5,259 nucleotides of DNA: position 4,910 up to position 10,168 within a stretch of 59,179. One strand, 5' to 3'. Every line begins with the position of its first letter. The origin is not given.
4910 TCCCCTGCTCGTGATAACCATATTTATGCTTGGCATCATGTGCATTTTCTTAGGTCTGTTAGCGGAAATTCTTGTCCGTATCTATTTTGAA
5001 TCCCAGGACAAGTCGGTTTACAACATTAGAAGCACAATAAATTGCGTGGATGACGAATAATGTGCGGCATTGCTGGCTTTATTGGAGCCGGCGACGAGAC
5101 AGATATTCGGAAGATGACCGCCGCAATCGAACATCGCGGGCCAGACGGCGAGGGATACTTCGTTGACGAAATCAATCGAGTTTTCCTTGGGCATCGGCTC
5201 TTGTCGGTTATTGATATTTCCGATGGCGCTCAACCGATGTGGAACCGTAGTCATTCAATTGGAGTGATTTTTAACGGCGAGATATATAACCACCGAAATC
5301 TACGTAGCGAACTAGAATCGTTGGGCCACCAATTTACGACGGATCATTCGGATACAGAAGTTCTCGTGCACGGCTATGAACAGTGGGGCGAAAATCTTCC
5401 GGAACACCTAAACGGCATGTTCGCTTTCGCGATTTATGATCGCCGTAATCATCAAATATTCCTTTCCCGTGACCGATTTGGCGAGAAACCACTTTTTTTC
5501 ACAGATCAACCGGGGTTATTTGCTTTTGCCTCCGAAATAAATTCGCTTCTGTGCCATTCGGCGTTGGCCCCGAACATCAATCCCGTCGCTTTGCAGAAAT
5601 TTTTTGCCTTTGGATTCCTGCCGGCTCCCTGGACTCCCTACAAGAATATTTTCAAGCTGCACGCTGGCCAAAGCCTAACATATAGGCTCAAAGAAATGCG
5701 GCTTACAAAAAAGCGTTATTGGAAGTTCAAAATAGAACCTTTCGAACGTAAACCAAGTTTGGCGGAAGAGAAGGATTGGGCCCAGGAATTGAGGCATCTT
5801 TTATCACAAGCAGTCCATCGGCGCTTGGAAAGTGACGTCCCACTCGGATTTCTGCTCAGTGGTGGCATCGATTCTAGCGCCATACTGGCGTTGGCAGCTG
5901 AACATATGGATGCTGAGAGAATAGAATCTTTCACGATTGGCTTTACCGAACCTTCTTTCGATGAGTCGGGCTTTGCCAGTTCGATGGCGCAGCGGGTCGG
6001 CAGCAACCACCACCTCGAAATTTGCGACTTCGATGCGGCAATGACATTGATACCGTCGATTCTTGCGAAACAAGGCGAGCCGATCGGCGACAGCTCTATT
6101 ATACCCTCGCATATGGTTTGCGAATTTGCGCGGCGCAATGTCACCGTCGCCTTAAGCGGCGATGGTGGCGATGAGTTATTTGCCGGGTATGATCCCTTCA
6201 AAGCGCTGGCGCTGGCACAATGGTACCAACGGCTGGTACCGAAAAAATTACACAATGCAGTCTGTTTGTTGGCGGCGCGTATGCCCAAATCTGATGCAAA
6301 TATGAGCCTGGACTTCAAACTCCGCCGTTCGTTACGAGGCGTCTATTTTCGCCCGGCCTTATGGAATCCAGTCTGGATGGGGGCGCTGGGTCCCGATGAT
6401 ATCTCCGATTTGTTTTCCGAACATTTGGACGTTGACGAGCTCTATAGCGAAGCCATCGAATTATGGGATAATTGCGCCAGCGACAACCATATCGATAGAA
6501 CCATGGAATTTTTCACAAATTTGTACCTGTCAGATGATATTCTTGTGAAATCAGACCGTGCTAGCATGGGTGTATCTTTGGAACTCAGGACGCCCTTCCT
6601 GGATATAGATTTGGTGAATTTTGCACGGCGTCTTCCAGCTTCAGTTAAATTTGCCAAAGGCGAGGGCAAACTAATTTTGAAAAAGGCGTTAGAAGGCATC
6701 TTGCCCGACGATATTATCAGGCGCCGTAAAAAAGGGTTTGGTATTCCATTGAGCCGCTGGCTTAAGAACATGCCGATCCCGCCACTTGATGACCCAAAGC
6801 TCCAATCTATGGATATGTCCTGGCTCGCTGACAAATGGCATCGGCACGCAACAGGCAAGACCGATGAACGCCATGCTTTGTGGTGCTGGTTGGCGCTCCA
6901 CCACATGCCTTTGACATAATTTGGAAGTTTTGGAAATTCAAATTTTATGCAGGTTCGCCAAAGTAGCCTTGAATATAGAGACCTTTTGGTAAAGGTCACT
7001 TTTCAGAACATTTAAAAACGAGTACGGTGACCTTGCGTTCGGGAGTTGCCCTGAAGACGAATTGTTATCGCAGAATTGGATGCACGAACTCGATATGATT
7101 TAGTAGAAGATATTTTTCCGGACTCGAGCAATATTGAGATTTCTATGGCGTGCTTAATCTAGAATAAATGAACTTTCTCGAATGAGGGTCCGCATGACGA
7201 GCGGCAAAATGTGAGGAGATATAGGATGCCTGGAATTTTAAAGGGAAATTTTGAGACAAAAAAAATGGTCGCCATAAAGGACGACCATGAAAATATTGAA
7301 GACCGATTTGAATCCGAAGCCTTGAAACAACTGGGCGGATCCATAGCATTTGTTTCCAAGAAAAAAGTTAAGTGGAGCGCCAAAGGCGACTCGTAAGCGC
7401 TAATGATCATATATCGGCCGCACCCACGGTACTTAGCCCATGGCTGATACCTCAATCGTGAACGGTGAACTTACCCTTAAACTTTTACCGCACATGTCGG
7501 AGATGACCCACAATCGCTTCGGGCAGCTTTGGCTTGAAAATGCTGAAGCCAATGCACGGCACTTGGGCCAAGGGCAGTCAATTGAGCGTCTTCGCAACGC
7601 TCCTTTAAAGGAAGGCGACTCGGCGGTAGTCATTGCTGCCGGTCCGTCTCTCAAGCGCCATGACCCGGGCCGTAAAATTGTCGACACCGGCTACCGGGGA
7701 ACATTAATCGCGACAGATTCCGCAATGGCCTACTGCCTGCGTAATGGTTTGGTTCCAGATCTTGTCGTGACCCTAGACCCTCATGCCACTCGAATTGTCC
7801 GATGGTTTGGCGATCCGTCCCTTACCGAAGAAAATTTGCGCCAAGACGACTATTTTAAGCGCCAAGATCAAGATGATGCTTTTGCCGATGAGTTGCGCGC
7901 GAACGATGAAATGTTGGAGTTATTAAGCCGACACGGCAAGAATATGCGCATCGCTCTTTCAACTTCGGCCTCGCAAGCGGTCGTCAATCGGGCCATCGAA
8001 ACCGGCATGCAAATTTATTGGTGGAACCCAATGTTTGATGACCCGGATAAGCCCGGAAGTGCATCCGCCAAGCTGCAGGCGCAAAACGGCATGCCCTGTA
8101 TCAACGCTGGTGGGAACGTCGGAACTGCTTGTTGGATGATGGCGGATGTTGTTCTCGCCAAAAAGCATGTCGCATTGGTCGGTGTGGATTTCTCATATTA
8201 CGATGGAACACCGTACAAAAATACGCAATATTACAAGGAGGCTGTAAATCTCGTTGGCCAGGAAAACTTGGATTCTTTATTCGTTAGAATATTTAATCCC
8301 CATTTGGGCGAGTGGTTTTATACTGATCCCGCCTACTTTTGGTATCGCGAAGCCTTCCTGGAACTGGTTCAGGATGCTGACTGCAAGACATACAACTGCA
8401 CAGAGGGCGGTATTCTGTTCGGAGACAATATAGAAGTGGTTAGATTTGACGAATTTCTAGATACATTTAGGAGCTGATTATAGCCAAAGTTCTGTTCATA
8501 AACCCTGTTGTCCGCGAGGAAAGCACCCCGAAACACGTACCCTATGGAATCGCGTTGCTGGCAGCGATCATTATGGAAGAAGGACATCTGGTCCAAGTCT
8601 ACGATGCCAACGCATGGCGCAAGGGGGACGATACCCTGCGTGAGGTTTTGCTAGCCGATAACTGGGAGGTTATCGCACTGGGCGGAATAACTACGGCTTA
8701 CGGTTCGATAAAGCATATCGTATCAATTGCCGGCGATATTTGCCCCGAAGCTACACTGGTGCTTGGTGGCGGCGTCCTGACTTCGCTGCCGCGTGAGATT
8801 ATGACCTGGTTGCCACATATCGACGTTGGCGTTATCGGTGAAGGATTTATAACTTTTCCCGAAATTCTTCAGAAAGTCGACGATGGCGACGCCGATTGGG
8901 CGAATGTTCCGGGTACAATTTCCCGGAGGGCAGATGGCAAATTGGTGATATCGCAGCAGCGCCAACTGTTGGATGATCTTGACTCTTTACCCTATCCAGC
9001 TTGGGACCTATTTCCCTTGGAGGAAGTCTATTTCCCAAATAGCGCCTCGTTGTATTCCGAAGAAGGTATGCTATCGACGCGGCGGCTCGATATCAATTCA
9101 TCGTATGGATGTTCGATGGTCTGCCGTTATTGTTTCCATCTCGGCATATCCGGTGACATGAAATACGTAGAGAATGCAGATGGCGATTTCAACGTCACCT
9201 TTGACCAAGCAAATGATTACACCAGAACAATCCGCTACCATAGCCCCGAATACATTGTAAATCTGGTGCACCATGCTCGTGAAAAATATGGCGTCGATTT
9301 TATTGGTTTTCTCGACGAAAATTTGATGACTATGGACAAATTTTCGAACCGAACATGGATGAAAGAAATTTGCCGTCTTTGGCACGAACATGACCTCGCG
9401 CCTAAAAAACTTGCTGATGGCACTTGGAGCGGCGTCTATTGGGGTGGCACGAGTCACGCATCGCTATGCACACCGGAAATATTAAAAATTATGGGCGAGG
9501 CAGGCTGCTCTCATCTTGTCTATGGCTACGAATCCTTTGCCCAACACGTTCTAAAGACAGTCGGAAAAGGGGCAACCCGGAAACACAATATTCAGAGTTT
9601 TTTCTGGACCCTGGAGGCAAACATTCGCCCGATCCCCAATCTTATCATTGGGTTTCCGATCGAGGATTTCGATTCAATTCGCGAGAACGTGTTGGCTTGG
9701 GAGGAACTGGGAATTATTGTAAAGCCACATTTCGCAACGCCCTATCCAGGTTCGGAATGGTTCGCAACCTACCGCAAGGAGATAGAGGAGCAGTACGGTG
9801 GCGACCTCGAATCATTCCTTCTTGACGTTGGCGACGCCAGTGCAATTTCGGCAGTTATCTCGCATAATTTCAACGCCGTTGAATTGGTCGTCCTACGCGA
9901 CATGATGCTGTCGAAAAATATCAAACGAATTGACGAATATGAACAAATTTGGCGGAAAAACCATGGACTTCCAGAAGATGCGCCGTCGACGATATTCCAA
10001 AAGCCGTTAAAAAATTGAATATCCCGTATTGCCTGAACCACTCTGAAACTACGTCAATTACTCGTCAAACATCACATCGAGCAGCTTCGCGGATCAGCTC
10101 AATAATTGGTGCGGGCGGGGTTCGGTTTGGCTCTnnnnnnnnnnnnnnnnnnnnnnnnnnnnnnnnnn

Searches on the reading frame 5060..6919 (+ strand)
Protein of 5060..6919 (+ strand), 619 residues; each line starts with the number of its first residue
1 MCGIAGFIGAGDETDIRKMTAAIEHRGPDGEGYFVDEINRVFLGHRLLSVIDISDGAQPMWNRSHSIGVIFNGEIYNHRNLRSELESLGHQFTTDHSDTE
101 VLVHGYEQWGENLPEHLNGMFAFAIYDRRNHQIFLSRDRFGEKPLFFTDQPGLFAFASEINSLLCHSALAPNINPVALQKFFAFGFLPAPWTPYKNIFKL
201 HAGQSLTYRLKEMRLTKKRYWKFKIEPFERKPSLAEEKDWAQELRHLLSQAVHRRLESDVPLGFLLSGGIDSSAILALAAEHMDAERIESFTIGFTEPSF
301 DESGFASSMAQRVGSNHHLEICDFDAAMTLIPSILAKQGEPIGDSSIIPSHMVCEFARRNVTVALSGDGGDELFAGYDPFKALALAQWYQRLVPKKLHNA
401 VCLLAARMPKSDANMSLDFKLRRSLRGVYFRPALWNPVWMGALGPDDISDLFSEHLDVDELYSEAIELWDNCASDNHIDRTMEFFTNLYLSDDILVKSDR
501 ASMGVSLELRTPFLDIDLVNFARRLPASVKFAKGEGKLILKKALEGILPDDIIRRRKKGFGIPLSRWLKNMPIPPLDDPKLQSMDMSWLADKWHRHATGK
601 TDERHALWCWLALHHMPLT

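Call 62: search_protein_families(library=pfam, proteins=[window:5060-6919:+], max_evalue=0.001)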
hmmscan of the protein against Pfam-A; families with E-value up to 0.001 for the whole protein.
window:5060-6919:+ (619 aa): 3 families
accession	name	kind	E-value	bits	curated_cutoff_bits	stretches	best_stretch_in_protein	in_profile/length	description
PF00733.27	Asn_synthase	-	1e-83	282.4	21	1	243-613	1-349/354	Asparagine synthase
PF13537.11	GATase_7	-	3.1e-43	147.1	25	1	45-164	1-122/123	Glutamine amidotransferase domain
PF13522.11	GATase_6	-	4.7e-38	130.6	27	1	28-159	1-130/130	Glutamine amidotransferase domain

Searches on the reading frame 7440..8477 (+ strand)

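Call 62: search_protein_families(library=pfam, proteins=[window:7440-8477:+], max_evalue=0.001)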
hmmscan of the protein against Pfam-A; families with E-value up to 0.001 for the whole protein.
window:7440-8477:+ (345 aa): 1 family
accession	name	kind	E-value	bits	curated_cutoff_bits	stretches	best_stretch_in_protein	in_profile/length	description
PF01973.23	MptE-like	-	3.9e-16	59.7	34.6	1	37-116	5-80/171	6-hydroxymethylpterin diphosphokinase MptE-like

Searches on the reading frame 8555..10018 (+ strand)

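Call 8: search_protein_families(library=pfam, proteins=[window:8555-10018:+], max_evalue=0.001)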
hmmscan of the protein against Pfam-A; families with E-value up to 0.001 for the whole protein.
window:8555-10018:+ (487 aa): 2 families
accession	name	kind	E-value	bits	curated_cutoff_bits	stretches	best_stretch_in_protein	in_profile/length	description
PF02310.24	B12-binding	-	7.3e-11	42.4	32.1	1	1-104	19-120/121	B12 binding domain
PF04055.27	Radical_SAM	-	2.5e-10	41.2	29.5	1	180-377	1-161/166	Radical SAM superfamily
